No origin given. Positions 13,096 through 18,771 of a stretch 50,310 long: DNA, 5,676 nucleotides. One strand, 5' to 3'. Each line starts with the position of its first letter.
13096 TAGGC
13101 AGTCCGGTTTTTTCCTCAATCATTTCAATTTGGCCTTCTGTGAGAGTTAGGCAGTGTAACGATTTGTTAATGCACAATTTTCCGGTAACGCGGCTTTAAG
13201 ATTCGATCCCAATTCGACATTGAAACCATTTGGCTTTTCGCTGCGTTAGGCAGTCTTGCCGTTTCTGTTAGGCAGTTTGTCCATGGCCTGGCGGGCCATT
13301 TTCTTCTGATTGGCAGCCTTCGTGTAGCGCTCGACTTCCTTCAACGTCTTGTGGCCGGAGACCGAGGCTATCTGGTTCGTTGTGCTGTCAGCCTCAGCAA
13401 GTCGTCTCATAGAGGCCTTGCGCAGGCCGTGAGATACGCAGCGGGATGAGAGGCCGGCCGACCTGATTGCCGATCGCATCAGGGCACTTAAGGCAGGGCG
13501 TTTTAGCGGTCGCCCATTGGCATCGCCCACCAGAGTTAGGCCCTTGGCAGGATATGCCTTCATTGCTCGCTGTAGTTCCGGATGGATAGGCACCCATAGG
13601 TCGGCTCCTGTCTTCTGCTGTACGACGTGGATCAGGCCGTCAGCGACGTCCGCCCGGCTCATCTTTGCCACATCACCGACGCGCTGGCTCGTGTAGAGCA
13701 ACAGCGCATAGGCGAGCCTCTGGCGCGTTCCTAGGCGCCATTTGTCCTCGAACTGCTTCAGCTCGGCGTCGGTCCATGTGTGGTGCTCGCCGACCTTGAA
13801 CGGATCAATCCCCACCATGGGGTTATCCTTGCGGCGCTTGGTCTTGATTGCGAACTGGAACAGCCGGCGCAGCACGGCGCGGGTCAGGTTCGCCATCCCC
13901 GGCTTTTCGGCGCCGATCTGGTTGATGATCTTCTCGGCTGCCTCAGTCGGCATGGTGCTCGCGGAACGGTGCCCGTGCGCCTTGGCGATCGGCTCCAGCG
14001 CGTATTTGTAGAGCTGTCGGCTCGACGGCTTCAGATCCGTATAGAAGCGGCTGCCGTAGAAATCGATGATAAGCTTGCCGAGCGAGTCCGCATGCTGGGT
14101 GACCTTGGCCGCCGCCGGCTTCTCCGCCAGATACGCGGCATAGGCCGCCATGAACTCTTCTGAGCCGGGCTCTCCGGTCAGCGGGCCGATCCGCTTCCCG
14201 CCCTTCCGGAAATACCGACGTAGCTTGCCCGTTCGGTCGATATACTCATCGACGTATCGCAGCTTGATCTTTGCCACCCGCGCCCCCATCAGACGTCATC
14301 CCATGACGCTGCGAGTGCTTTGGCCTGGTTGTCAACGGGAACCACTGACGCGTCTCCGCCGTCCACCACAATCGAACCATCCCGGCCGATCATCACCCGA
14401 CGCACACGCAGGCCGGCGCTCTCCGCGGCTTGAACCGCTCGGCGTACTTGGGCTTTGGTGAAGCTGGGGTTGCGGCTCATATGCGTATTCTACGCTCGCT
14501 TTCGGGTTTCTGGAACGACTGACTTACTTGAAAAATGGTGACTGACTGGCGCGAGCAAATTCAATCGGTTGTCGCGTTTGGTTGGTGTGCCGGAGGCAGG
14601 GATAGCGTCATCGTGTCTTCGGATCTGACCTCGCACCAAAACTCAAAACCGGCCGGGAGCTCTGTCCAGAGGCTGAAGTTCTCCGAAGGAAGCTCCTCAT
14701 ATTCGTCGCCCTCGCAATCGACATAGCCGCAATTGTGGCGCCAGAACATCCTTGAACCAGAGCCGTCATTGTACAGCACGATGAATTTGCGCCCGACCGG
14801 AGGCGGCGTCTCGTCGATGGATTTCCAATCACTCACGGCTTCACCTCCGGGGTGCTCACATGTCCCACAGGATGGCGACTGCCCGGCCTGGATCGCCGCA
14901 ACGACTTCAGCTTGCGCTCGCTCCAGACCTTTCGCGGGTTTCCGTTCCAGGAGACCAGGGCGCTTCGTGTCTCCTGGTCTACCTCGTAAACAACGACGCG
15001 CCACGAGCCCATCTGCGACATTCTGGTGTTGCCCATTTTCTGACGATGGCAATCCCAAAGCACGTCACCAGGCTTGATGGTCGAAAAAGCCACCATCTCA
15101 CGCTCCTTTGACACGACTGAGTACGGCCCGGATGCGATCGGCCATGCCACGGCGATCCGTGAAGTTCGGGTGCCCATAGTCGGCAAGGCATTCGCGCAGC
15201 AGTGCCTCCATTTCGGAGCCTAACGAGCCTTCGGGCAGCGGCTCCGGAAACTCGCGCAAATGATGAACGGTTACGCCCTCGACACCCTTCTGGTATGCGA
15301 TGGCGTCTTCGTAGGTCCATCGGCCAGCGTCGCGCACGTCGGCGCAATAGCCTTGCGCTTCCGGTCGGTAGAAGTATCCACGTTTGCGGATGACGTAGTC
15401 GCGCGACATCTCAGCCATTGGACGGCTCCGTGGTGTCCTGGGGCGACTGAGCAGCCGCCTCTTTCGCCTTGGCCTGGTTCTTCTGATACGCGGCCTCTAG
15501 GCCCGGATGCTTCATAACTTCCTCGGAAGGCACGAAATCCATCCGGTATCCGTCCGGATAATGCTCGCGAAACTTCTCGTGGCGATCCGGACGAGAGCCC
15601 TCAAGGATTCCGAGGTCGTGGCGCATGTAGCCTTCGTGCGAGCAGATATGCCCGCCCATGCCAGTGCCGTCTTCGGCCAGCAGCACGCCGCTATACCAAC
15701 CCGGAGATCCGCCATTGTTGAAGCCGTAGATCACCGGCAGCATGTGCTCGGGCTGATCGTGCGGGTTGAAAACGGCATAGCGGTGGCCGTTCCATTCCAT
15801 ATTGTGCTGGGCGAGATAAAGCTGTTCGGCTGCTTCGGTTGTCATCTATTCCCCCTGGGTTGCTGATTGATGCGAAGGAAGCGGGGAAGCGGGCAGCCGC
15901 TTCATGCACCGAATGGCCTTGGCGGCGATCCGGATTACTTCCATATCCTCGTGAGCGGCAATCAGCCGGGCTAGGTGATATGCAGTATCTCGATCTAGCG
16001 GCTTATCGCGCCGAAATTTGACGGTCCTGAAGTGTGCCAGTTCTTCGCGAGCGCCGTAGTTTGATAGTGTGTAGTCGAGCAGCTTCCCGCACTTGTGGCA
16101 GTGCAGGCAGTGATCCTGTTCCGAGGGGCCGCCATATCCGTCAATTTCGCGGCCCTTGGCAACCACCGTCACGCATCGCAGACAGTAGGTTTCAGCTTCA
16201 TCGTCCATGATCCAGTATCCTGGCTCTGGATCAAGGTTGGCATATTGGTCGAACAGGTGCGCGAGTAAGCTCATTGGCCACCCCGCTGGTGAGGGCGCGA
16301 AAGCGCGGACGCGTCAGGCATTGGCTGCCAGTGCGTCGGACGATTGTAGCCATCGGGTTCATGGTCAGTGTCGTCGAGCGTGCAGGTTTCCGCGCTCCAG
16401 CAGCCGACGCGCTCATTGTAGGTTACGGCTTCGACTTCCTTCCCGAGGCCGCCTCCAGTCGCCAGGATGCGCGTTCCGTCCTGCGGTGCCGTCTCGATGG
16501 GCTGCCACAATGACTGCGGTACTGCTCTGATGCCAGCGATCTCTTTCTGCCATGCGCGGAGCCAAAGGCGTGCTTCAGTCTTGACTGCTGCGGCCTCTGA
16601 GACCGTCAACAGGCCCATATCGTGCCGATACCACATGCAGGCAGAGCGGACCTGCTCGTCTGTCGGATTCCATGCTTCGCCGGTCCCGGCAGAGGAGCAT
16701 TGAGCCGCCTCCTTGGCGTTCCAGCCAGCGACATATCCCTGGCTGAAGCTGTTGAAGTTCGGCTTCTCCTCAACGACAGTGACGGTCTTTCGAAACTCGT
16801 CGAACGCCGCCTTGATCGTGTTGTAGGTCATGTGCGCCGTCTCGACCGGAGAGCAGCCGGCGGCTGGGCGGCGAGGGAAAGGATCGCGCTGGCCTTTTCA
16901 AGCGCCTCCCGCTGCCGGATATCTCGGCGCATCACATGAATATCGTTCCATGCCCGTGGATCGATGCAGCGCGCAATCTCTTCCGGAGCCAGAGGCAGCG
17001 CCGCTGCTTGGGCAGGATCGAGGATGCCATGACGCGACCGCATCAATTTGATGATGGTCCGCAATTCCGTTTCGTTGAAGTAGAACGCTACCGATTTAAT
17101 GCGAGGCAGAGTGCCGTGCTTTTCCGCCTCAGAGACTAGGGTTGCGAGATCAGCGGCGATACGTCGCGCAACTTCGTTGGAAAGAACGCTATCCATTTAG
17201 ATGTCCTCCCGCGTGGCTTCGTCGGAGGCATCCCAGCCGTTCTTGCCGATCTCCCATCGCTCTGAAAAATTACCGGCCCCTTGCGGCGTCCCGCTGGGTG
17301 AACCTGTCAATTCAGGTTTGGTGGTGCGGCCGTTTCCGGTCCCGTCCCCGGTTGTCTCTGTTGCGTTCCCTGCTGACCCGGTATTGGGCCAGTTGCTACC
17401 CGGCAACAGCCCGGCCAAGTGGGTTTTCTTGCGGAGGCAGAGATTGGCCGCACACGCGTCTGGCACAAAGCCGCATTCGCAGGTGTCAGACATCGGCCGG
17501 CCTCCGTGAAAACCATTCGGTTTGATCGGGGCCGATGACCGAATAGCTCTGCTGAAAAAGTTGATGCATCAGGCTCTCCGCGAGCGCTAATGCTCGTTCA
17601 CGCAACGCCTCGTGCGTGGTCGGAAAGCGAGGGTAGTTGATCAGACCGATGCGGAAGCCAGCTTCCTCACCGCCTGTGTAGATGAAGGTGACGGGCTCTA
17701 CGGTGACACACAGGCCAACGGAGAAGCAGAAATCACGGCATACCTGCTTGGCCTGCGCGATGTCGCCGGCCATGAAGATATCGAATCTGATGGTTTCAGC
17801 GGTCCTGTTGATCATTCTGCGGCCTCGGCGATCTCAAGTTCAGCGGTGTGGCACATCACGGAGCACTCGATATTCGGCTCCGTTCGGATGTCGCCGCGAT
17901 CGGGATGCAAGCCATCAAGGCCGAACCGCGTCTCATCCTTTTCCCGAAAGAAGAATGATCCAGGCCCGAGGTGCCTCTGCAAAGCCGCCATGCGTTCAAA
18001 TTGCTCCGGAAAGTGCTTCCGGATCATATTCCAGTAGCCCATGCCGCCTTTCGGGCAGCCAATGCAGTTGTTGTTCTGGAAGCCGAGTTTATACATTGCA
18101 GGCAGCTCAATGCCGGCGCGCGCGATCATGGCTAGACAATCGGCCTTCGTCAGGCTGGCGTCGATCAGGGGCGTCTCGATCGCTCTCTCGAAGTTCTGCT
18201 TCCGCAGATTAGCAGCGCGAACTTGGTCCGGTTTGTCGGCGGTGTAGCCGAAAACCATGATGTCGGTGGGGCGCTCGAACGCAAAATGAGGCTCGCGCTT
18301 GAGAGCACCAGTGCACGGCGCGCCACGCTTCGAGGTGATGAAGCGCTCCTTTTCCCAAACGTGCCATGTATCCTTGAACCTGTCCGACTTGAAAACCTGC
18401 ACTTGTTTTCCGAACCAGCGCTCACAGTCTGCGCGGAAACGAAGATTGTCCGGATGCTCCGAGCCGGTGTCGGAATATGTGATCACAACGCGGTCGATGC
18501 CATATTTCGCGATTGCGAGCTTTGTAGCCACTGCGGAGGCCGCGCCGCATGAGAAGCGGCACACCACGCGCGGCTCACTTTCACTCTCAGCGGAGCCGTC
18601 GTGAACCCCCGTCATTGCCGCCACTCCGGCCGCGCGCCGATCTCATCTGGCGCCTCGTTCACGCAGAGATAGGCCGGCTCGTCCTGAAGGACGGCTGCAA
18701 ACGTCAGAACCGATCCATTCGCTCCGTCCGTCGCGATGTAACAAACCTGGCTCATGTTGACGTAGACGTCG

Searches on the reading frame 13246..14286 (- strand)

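Call 49: search_protein_families(library=phrogs, proteins=[window:13246-14286:-], max_evalue=0.001)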
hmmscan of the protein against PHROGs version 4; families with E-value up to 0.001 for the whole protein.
window:13246-14286:- (346 aa): 3 families
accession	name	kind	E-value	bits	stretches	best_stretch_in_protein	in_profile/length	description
phrog_1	-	integration and excision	1.7e-37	131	1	15-342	117-451/611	integrase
phrog_216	-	integration and excision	8.5e-22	78.6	1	136-336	19-237/301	integrase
phrog_7244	-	integration and excision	1.1e-13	52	1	96-237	102-246/263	integrase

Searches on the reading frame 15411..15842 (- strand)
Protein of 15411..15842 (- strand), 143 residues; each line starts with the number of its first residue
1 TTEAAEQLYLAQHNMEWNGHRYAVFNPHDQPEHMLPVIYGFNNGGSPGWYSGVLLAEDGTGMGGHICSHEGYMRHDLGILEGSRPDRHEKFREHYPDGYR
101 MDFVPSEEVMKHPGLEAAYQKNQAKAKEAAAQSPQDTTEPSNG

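Call 49: search_protein_families(library=phrogs, proteins=[window:15411-15842:-], max_evalue=0.001)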
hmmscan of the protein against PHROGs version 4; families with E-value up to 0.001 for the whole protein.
window:15411-15842:- (143 aa): 1 family
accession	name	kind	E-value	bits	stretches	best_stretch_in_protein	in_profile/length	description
phrog_24023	-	unknown function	2e-57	193.9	1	1-128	2-129/131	-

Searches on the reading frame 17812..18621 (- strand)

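Call 49: search_protein_families(library=phrogs, proteins=[window:17812-18621:-], max_evalue=0.001)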
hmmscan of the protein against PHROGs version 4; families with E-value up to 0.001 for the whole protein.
window:17812-18621:- (269 aa): 3 families
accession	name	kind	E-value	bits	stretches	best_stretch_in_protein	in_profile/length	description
phrog_424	-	moron, auxiliary metabolic gene and host takeover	7.6e-51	174.5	1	14-264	158-421/460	phosphoadenosine phosphosulfate reductase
phrog_28782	-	unknown function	1.1e-06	29.9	1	121-214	9-93/154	-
phrog_15238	-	unknown function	0.00038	21.4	1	21-100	16-93/215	-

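Call 50: search_protein_families(library=pfam, proteins=[window:17812-18621:-], max_evalue=0.001)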
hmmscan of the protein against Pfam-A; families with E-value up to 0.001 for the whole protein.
window:17812-18621:- (269 aa): 1 family
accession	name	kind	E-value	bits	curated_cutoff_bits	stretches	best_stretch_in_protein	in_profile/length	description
PF01507.26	PAPS_reduct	-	3.3e-05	24.4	22.5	1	19-189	2-172/175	Phosphoadenosine phosphosulfate reductase domain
